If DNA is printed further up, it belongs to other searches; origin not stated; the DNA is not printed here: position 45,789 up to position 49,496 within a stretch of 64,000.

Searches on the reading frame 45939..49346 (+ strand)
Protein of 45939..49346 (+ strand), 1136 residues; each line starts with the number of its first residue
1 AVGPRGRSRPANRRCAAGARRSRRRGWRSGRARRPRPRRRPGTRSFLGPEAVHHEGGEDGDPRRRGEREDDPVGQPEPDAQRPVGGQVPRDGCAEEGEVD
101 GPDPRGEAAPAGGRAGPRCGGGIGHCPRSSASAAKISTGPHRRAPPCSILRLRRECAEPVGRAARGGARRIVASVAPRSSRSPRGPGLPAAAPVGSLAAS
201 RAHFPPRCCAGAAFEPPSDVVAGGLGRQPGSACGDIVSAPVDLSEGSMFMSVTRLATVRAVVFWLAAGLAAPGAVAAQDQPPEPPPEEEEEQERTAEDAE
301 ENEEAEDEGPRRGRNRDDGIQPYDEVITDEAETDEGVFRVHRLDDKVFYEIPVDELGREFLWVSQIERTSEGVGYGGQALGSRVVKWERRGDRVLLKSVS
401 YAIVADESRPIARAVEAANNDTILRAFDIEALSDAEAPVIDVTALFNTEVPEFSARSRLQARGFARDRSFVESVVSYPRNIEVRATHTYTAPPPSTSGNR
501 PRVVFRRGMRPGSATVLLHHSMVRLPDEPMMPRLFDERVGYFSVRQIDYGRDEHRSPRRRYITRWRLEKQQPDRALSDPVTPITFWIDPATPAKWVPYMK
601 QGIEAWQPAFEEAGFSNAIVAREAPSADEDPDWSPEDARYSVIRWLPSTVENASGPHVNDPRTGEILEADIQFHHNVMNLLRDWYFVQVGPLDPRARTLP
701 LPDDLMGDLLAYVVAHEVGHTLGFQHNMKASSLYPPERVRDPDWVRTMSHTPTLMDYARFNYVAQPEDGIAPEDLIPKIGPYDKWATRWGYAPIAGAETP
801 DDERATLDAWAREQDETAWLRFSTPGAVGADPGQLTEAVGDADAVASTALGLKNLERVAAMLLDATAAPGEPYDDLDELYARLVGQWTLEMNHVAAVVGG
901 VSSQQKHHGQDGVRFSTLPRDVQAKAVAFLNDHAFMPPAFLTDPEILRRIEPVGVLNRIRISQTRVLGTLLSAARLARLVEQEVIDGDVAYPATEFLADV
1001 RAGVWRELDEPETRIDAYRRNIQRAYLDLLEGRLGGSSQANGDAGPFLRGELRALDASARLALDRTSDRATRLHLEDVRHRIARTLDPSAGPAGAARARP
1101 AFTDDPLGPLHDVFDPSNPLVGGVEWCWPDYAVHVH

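Call 77: search_protein_families(library=pfam, proteins=[window:45939-49346:+], max_evalue=0.0001)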
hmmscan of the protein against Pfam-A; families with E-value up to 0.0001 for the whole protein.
window:45939-49346:+ (1136 aa): 3 families
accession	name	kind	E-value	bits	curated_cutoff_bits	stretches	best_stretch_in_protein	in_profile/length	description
PF16313.11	DUF4953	-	7.4e-98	328.1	24.2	1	700-1009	3-314/316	Met-zincin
PF17148.9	DUF5117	-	1.6e-53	181.7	27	1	377-569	1-188/189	Domain of unknown function (DUF5117)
PF17162.9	DUF5118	-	1.4e-16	60.4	27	1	321-369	2-50/50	Domain of unknown function (DUF5118)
